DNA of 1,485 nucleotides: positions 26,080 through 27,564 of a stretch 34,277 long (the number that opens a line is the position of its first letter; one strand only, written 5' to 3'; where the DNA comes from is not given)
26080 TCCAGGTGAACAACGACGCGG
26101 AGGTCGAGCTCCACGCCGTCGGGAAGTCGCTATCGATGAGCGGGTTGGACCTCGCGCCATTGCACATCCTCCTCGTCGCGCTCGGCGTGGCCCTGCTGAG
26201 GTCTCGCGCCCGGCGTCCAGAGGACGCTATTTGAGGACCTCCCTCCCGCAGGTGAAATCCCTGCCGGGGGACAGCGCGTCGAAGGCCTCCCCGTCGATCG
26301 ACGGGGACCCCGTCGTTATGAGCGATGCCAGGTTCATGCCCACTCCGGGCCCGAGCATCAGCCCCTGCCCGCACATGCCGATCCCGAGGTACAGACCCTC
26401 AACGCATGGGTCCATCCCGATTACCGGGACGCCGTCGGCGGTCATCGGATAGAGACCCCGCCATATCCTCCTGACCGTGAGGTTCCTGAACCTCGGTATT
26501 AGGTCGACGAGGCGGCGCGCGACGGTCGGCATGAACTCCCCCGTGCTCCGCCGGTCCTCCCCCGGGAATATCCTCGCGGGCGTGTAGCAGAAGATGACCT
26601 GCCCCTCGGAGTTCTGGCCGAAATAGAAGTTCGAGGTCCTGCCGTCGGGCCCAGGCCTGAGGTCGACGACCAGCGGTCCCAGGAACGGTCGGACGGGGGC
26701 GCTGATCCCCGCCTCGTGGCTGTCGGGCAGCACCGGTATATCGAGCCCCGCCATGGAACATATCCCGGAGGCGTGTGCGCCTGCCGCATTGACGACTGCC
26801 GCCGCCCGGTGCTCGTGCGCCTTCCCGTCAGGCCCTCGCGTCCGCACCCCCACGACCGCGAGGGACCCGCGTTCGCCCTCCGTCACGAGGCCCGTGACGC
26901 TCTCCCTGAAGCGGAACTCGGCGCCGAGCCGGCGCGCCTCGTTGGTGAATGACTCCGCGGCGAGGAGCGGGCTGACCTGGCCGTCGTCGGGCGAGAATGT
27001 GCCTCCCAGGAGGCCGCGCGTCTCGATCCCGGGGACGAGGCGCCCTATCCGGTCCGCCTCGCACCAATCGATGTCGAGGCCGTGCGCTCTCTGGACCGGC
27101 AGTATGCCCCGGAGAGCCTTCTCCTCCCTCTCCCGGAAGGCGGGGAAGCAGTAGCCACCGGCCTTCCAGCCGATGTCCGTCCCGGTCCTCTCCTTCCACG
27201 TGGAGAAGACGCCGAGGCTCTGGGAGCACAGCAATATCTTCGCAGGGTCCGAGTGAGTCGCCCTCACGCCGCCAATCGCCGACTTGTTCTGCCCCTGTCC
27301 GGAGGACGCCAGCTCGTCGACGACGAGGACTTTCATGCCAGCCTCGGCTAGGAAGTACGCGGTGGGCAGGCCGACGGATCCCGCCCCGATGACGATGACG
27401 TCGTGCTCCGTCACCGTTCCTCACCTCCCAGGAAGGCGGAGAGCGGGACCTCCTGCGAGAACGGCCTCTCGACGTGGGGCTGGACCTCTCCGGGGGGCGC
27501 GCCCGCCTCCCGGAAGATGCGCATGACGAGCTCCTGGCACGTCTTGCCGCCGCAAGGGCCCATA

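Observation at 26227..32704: Translationally coupled 3-gene redox operon: NfnB/GltD-ferredoxin-MvhD-HdrB(CCG) megafusion + fused HcnA/HcnB (PdhA/F/X)-like subunit + DAO flavoprotein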

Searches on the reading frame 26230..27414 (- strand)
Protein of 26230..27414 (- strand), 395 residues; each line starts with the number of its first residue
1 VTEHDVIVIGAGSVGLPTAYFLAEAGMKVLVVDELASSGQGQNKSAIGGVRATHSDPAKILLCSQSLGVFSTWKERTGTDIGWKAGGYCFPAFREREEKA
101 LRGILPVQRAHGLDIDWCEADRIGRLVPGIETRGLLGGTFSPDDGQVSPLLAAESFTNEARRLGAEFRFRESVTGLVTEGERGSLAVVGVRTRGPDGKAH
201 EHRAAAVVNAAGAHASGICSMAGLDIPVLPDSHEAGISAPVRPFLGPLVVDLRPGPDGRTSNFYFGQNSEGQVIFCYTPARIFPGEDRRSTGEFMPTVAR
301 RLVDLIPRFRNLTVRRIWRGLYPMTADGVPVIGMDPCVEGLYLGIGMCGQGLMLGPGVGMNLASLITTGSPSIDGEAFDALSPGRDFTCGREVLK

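Call 3: search_protein_families(library=pfam, proteins=[window:26230-27414:-], max_evalue=0.01)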
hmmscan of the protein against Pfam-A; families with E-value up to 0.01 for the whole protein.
window:26230-27414:- (395 aa): 12 families
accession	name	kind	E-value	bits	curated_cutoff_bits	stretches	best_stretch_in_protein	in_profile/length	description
PF01266.30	DAO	-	1.9e-57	195.8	27.9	1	5-364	1-352/353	FAD dependent oxidoreductase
PF00890.30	FAD_binding_2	-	2.7e-07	30.6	20.4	1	5-57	1-52/414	FAD binding domain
PF01946.23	Thi4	-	3.2e-07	30.3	26.2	1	2-43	16-58/235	Thi4 family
PF01494.25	FAD_binding_3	-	4.1e-06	26.7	22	1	4-38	2-36/349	FAD binding domain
PF03486.20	HI0933_like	-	6e-05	23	50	1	4-59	1-57/244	HI0933-like protein Rossmann domain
PF03721.20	UDPG_MGDP_dh_N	-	0.00011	22.3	27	1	6-34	3-31/187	UDP-glucose/GDP-mannose dehydrogenase family, NAD binding domain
PF13450.12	NAD_binding_8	-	0.00016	22.3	21.9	1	8-39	1-32/68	NAD(P)-binding Rossmann-like domain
PF07992.20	Pyr_redox_2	-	0.00025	21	26.1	1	5-35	2-33/291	Pyridine nucleotide-disulphide oxidoreductase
PF00070.33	Pyr_redox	-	0.00046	21.1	22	0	6-36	2-32/82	Pyridine nucleotide-disulphide oxidoreductase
PF12831.13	FAD_oxidored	-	0.0017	18.2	27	0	5-37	1-33/416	FAD dependent oxidoreductase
PF01134.28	GIDA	-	0.0022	17.6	22.1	1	5-52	1-29/391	Glucose inhibited division protein A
PF02737.24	3HCDH_N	-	0.0094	16.3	22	0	6-36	2-32/180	3-hydroxyacyl-CoA dehydrogenase, NAD binding domain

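Call 4: search_protein_families(library=ncbifam, proteins=[window:26230-27414:-], max_evalue=0.01)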
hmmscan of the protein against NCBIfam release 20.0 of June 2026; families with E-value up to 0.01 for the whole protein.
window:26230-27414:- (395 aa): 75 families (the best 25 are shown)
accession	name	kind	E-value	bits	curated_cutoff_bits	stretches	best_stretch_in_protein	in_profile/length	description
TIGR02352.1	thiamin_ThiO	equivalog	3.9e-30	105.1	250.8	2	6-223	1-215/351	glycine oxidase ThiO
TIGR01373.1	soxB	subfamily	2.2e-29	102.6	529.45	1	3-374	30-390/407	sarcosine oxidase subunit beta family protein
NF001933.0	PRK00711.1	subfamily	5.8e-26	91.5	383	3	297-379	331-412/429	D-amino acid dehydrogenase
NF008425.0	PRK11259.1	equivalog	8e-21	74.4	257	1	2-220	3-210/377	N-methyl-L-tryptophan oxidase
TIGR01377.1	soxA_mon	subfamily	2.9e-15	55.9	479.65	1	4-230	1-215/381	amino oxidase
TIGR03364.1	HpnW_proposed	hypoth_equivalog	4.8e-14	52.2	285.1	1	5-177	2-173/365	TIGR03364 family FAD-dependent oxidoreductase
NF006130.0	PRK08274.1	equivalog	5.3e-11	42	369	1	2-62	4-64/467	FAD-dependent tricarballylate dehydrogenase TcuA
TIGR03377.1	glycerol3P_GlpA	equivalog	1.6e-10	40.1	552.8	1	5-231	1-220/530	anaerobic glycerol-3-phosphate dehydrogenase subunit GlpA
NF002480.1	PRK01747.1-1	equivalog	3e-10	39.2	540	1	3-215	248-452/645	bifunctional tRNA (5-methylaminomethyl-2-thiouridine)(34)-methyltransferase MnmC2/FAD-dependent 5-carboxymethylaminomethyl-2-thiouridine(34)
TIGR03197.1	MnmC_Cterm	equivalog_domain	3.1e-10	39.7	174.2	1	5-217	1-205/400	FAD-dependent 5-carboxymethylaminomethyl-2-thiouridine(34) oxidoreductase MnmC1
NF008726.1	PRK11728.1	equivalog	4.8e-08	32.2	299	1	5-226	2-213/389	L-2-hydroxyglutarate oxidase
NF008313.0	PRK11101.1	equivalog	4.8e-08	32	425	1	3-230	8-228/548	anaerobic glycerol-3-phosphate dehydrogenase subunit A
TIGR00292.1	TIGR00292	equivalog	1.2e-07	31.2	148.3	1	2-44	20-62/254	sulfide-dependent adenosine diphosphate thiazole synthase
NF009074.0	PRK12409.1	equivalog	2.8e-07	30.1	494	0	5-34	3-32/410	D-amino acid dehydrogenase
TIGR02032.1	GG-red-SF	subfamily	6.2e-07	29.4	158.8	1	5-39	2-36/297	geranylgeranyl reductase family protein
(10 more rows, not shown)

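Call 8: search_solved_structures(query=window:26230-27414:-, max_evalue=0.01)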
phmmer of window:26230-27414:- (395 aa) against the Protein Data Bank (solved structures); distinct sequences matched with E-value up to 0.01: 49.
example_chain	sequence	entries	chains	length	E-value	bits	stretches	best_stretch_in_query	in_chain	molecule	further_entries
1y56_B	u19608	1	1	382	3.9e-38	134.7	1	4-380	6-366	sarcosine oxidase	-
2gag_B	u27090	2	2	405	2.6e-19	72.7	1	3-372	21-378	heterotetrameric sarcosine oxidase beta-subunit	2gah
4p9s_A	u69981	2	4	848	8.5e-19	71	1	5-379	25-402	Dimethylglycine dehydrogenase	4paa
7cyx_A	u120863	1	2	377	2.1e-18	69.7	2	3-176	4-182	Glycine oxidase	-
4pab_A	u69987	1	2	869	4.2e-18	68.8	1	5-379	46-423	Dimethylglycine dehydrogenase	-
5l46_A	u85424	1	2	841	7.3e-18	68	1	5-379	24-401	Dimethylglycine dehydrogenase, mitochondrial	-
3ada_B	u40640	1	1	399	7.6e-18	67.9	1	3-371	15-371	SARCOSINE OXIDASE BETA SUBUNIT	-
1vrq_B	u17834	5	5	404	7.9e-18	67.8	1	3-371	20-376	Sarcosine oxidase beta subunit | Subunit beta of sarcosine oxidase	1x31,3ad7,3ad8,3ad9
4ysh_A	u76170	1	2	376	1e-16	64.2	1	3-374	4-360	Glycine oxidase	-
1ryi_A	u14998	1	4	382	7.6e-15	58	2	295-368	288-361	GLYCINE OXIDASE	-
9woz_A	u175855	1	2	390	8.3e-15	57.9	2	295-368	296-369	Glycine oxidase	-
3if9_A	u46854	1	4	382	9.8e-15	57.7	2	295-368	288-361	Glycine oxidase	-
1ng3_A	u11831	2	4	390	1.1e-14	57.4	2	295-368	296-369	Glycine oxidase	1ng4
3m0o_A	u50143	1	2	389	3.2e-12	49.4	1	2-380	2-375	Monomeric sarcosine oxidase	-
3bhf_A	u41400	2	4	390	4.4e-12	48.9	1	2-380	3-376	Monomeric sarcosine oxidase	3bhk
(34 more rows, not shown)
